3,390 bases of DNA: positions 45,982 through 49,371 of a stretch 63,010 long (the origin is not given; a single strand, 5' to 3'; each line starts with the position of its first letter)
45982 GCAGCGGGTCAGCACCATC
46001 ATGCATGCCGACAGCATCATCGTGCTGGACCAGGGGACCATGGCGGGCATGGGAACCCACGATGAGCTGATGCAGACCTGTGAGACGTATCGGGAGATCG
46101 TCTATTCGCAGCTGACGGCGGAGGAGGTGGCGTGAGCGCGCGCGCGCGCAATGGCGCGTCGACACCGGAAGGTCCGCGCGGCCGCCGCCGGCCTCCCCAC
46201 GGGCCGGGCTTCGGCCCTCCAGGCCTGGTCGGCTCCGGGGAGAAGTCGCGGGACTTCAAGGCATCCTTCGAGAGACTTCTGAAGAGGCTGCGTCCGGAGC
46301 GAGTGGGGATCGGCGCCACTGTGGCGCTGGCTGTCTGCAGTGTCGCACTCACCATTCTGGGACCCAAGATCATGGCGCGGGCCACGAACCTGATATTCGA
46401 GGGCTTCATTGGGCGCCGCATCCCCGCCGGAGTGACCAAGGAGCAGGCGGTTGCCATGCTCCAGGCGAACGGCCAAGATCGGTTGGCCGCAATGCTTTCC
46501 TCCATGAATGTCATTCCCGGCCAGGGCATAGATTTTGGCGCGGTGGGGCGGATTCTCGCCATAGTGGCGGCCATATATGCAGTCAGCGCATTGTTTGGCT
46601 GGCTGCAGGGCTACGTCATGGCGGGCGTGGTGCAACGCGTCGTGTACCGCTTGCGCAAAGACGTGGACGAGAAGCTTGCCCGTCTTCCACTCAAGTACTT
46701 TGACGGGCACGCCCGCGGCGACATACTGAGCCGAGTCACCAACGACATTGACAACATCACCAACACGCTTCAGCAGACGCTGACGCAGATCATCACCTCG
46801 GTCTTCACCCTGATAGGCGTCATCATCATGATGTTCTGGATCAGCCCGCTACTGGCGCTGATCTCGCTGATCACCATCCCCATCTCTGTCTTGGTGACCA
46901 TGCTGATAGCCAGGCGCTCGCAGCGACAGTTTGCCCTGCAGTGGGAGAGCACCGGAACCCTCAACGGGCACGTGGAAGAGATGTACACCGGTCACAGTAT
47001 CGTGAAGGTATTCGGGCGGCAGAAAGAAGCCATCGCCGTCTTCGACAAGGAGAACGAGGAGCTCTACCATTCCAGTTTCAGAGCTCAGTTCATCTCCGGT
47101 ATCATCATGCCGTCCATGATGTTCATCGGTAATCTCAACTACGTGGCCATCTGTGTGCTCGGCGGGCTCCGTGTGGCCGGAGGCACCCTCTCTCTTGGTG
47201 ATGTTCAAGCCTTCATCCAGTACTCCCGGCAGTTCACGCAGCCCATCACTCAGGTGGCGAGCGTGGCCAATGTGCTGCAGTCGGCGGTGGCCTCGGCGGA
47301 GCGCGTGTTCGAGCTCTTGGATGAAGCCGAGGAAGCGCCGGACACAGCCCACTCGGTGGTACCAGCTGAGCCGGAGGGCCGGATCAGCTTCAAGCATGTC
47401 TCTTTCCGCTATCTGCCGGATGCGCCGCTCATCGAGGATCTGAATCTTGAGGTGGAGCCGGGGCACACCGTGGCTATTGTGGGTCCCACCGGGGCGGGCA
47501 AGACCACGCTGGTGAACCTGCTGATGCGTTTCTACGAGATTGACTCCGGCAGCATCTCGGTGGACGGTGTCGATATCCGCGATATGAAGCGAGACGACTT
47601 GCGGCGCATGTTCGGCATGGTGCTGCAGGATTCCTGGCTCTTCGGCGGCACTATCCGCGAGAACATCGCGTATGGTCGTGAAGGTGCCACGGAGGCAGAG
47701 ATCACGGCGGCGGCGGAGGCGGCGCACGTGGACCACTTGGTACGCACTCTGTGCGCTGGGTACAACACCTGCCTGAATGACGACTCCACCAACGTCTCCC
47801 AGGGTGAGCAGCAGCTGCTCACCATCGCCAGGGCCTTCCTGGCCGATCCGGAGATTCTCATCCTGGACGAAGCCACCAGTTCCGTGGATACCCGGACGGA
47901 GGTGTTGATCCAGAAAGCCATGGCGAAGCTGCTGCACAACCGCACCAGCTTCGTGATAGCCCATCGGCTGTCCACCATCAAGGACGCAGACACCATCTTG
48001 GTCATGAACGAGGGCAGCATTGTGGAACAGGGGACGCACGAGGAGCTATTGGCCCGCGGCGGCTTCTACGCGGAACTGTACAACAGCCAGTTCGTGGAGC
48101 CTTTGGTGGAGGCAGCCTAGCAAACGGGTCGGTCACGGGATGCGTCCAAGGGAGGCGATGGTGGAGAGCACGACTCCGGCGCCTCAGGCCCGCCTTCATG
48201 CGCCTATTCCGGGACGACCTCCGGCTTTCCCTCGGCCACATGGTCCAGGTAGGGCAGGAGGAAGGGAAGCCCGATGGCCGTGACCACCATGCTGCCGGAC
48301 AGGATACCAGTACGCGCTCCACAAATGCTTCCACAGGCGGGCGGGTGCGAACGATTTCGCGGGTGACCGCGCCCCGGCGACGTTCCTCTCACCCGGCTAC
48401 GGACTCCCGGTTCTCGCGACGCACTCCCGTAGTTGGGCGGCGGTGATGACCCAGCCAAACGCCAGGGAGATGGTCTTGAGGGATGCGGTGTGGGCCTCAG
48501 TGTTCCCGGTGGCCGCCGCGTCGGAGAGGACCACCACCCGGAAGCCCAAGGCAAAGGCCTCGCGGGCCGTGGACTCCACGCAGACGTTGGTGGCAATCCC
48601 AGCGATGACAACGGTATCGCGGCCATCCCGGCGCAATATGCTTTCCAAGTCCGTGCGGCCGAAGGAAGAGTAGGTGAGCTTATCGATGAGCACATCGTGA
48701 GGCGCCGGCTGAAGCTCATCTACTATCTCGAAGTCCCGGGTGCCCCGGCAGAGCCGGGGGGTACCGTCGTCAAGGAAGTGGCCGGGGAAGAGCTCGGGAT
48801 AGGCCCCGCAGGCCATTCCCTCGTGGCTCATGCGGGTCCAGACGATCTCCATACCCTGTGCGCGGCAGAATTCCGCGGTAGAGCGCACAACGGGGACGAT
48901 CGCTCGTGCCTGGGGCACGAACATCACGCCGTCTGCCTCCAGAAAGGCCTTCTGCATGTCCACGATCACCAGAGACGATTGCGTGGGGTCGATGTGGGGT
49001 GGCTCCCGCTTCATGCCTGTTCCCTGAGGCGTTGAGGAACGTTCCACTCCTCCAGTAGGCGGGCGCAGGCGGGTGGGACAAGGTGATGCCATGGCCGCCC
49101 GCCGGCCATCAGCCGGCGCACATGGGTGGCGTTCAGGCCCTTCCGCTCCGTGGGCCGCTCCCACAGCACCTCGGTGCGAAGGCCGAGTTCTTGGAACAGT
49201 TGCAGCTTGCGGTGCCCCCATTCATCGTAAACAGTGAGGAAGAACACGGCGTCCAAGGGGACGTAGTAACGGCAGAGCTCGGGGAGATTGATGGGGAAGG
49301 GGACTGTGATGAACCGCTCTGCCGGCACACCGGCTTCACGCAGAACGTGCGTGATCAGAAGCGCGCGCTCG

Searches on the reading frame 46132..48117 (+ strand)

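Call 46: search_protein_families(library=pfam, proteins=[window:46132-48117:+], max_evalue=0.00001)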
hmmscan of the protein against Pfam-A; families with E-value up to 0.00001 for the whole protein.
window:46132-48117:+ (662 aa): 2 families
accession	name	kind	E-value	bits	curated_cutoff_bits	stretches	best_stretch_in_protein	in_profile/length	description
PF00664.28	ABC_membrane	-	1.7e-56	192.4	28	1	68-371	9-273/274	ABC transporter transmembrane region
PF00005.33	ABC_tran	-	1.9e-30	106.7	25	1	435-583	2-137/137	ABC transporter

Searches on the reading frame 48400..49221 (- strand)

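Call 46: search_protein_families(library=pfam, proteins=[window:48400-49221:-], max_evalue=0.00001)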
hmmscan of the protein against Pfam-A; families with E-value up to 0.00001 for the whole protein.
window:48400-49221:- (274 aa): 1 family
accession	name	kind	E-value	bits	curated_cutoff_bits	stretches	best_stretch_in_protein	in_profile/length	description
PF00857.26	Isochorismatase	-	5.6e-48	163.8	27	1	84-263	3-175/175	Isochorismatase domain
